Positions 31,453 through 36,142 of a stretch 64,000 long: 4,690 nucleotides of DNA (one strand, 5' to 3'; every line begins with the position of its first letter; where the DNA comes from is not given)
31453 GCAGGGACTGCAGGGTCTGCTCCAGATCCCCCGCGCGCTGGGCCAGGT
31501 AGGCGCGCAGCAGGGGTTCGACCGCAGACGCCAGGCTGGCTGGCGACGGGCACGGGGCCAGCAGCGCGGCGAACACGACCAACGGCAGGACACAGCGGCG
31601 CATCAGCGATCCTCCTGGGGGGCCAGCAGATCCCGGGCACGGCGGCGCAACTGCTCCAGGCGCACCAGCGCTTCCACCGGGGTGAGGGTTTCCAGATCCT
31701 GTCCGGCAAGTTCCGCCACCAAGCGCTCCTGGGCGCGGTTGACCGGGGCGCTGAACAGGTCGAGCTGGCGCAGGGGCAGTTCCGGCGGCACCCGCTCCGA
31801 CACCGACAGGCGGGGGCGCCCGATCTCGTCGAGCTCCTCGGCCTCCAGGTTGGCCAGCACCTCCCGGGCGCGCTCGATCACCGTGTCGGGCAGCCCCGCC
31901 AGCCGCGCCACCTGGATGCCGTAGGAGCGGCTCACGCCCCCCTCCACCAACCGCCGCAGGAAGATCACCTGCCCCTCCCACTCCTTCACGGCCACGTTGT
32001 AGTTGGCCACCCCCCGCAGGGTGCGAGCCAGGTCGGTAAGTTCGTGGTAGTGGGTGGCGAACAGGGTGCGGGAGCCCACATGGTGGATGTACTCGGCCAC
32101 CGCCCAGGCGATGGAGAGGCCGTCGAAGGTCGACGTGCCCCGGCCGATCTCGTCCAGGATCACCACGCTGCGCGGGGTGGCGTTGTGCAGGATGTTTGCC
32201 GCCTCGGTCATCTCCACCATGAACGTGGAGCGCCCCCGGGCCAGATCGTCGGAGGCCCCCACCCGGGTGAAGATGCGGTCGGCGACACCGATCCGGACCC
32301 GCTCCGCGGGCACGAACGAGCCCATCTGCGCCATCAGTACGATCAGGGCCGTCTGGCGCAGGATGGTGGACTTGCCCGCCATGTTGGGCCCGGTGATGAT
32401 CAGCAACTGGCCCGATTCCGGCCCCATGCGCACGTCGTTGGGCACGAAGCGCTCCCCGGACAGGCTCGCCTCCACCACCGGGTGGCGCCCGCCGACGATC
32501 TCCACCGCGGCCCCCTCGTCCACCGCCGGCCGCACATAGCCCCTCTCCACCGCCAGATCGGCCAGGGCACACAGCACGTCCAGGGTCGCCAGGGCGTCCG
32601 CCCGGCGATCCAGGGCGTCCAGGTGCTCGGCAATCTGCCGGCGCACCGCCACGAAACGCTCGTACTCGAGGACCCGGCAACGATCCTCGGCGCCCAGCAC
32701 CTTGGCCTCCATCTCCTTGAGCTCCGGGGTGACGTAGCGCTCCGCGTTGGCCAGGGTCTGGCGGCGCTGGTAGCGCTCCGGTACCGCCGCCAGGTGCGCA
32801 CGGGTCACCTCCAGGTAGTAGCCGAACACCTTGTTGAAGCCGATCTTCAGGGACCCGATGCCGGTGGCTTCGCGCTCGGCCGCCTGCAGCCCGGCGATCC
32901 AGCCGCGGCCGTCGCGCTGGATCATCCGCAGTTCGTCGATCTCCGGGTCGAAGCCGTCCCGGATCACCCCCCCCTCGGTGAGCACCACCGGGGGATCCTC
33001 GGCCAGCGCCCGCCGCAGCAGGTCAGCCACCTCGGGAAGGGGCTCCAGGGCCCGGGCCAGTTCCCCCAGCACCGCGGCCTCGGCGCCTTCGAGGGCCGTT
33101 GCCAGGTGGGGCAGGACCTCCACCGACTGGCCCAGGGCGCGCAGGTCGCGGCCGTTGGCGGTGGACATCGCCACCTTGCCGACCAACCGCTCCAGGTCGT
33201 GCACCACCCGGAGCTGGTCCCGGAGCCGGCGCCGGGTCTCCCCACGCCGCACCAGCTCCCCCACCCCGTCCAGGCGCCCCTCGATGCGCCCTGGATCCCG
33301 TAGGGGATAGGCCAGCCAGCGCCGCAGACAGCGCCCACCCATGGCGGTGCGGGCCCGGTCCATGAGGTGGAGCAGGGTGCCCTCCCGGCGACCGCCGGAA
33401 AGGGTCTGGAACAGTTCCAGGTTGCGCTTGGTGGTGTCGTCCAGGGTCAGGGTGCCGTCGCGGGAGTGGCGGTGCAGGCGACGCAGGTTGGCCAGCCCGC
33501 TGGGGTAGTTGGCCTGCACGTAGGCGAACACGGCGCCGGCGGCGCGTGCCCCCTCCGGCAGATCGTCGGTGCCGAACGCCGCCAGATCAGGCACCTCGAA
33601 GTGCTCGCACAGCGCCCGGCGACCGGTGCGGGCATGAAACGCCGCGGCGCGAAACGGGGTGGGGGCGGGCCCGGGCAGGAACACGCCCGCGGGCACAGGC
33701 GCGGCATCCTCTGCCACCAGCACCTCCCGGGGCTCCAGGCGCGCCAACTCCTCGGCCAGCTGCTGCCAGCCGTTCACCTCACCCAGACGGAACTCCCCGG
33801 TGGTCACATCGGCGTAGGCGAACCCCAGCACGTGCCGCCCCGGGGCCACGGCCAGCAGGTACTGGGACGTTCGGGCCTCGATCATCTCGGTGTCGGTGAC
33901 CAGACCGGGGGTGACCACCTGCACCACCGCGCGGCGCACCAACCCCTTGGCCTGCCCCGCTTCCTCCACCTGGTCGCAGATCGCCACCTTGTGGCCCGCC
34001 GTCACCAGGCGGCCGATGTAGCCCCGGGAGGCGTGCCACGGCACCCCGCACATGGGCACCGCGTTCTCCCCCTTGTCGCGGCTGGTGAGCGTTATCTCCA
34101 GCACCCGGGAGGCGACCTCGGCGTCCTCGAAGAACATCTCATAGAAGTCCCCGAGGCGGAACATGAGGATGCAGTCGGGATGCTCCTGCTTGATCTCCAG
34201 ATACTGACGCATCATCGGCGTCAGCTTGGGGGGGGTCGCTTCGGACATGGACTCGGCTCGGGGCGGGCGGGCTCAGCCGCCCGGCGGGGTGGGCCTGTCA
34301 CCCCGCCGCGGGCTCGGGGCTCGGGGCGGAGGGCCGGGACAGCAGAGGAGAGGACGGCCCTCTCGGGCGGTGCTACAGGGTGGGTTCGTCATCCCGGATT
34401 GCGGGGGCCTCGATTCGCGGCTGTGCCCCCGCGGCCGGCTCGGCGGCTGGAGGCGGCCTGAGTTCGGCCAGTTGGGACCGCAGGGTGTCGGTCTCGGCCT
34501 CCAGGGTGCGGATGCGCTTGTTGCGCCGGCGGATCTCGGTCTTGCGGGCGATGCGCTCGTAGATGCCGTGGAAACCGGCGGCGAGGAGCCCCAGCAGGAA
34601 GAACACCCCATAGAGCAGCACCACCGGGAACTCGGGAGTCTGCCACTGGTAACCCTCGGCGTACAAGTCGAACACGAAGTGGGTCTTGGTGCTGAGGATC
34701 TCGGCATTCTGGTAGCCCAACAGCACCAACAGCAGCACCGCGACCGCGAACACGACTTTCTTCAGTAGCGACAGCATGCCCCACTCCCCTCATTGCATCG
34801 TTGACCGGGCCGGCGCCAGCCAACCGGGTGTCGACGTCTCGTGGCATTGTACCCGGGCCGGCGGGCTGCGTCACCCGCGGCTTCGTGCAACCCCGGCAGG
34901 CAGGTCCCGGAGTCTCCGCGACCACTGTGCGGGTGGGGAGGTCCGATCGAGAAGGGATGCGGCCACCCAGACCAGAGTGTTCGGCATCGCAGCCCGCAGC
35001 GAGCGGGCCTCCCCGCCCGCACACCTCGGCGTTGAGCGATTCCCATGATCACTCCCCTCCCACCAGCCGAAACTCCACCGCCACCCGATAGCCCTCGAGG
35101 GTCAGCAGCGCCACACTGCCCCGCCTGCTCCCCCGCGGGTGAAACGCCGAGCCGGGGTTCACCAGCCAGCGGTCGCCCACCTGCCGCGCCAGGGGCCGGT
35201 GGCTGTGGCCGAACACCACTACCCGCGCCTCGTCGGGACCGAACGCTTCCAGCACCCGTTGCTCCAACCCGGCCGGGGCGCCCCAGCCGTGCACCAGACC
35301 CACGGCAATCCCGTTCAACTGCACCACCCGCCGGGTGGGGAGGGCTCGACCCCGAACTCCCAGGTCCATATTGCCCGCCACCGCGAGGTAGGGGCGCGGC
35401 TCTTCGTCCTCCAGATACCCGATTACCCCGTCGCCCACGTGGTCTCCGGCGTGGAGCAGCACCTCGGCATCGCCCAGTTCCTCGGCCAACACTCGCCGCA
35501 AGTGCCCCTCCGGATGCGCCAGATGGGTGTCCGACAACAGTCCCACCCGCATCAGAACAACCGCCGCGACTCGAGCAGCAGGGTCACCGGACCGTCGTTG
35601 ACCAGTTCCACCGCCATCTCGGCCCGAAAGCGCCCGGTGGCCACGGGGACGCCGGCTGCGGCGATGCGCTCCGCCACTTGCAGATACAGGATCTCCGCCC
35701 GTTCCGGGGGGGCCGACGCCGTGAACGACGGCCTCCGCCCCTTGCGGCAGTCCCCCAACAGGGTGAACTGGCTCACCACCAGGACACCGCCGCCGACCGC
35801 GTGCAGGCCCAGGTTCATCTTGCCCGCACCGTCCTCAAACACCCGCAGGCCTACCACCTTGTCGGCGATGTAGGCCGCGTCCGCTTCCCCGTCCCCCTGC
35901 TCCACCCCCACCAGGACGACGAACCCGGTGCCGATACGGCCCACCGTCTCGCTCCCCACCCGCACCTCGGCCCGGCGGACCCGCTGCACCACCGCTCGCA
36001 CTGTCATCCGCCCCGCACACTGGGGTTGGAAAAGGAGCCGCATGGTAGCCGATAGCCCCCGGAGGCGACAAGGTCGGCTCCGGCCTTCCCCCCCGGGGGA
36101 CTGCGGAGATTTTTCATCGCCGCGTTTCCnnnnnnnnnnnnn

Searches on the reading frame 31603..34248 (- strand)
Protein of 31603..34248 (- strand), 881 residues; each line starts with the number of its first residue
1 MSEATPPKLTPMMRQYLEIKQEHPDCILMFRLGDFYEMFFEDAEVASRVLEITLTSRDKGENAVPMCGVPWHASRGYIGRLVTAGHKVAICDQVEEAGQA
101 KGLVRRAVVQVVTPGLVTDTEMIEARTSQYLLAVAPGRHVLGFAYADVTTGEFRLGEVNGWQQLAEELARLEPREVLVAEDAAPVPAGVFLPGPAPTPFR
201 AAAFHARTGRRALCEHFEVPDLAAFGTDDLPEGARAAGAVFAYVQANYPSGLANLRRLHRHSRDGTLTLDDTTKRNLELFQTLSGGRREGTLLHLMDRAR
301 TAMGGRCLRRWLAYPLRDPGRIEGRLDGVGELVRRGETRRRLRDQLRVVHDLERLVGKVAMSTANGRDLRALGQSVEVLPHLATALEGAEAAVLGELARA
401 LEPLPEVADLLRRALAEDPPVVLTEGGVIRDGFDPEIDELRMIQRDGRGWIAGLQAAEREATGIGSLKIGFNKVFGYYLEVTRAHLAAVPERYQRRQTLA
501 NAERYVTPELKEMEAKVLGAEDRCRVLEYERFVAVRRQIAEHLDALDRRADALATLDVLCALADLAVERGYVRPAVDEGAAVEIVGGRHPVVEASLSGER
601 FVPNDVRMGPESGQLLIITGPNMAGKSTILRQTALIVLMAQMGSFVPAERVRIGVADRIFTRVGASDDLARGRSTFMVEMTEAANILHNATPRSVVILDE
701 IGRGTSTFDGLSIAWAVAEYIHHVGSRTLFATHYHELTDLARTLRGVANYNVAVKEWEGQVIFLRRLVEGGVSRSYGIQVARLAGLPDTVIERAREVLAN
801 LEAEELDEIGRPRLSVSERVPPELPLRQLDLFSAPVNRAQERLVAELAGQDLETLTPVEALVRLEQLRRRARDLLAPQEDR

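Call 6: search_protein_families(library=pfam, proteins=[window:31603-34248:-], max_evalue=0.01)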
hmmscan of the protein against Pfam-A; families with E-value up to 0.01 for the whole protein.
window:31603-34248:- (881 aa): 5 families
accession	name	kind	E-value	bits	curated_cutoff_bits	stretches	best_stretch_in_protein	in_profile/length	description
PF00488.27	MutS_V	-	2.7e-84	282.3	30.2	1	616-802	1-188/188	MutS domain V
PF05192.23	MutS_III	-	1.8e-49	169.1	34.1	1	273-563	2-194/194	MutS domain III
PF01624.25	MutS_I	-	2.7e-44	150.4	20.6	1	10-120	1-112/113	MutS domain I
PF05190.23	MutS_IV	-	3e-29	101.6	22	1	432-523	1-92/92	MutS family domain IV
PF05188.22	MutS_II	-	2.2e-16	60.9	25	1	129-245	1-122/133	MutS domain II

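Call 7: search_protein_families(library=ncbifam, proteins=[window:31603-34248:-], max_evalue=0.01)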
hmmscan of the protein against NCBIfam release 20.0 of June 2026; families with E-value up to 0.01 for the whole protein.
window:31603-34248:- (881 aa): 9 families
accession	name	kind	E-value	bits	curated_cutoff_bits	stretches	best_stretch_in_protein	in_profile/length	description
NF003810.1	PRK05399.1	equivalog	0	1066.6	480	1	9-802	1-793/793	DNA mismatch repair protein MutS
TIGR01070.1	mutS1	equivalog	2.1e-299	995.7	641.7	1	9-868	1-839/840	DNA mismatch repair protein MutS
TIGR01069.2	mutS2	equivalog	6.5e-55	186.8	400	1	531-806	249-518/790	endonuclease MutS2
NF052383.1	ATPase_KamC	equivalog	6.3e-51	173.7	300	1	300-739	13-433/508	lysine 5,6-aminomutase reactivase ATPase KamC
NF007090.0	PRK09544.1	equivalog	0.00064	19.3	306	1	598-655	15-71/251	zinc ABC transporter ATP-binding protein ZnuC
NF010068.0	PRK13548.1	equivalog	0.0007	18.8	261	1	598-632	16-50/261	heme ABC transporter ATP-binding protein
TIGR03873.1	F420-0_ABC_ATP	hypoth_equivalog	0.005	16.1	372.4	0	597-643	11-56/256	putative F420-0 ABC transporter ATP-binding protein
NF007082.0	PRK09536.1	equivalog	0.0059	15.8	537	1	598-633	14-49/402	corrinoid ABC transporter ATPase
NF000355.4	ribo_prot_ABC_F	equivalog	0.0088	14.9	380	0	602-662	328-387/499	ribosomal protection-like ABC-F family protein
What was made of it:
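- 31603..34248 (-): mutS (881 aa). DNA mismatch repair. First gene of the chain, not part of the signalling module. It matches the MutS equivalog NF003810 at 1066.6 bits against a cutoff of 480, and has all five MutS Pfam domains (calls 6, 7).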

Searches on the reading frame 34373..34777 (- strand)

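Call 29: search_protein_families(library=pfam, proteins=[window:34373-34777:-], max_evalue=0.000001)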
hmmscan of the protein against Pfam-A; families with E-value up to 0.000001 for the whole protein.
window:34373-34777:- (134 aa): 1 family
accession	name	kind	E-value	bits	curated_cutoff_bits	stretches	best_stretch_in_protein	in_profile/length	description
PF06305.16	LapA_dom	-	2.9e-09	37.1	28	1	45-96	13-63/64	Lipopolysaccharide assembly protein A domain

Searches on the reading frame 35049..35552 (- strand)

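Call 29: search_protein_families(library=pfam, proteins=[window:35049-35552:-], max_evalue=0.000001)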
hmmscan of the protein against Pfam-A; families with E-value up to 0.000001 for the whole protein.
window:35049-35552:- (167 aa): 1 family
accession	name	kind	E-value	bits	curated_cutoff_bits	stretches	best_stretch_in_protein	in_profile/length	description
PF12850.12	Metallophos_2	-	2.5e-29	102.7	27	1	1-153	1-152/154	Calcineurin-like phosphoesterase superfamily domain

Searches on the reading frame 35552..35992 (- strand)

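Call 29: search_protein_families(library=pfam, proteins=[window:35552-35992:-], max_evalue=0.000001)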
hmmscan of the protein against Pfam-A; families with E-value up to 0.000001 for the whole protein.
window:35552-35992:- (146 aa): 1 family
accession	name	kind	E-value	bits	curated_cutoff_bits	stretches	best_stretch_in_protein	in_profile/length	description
PF02580.21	Tyr_Deacylase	-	1.1e-52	178.6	25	1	2-141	4-144/144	D-Tyr-tRNA(Tyr) deacylase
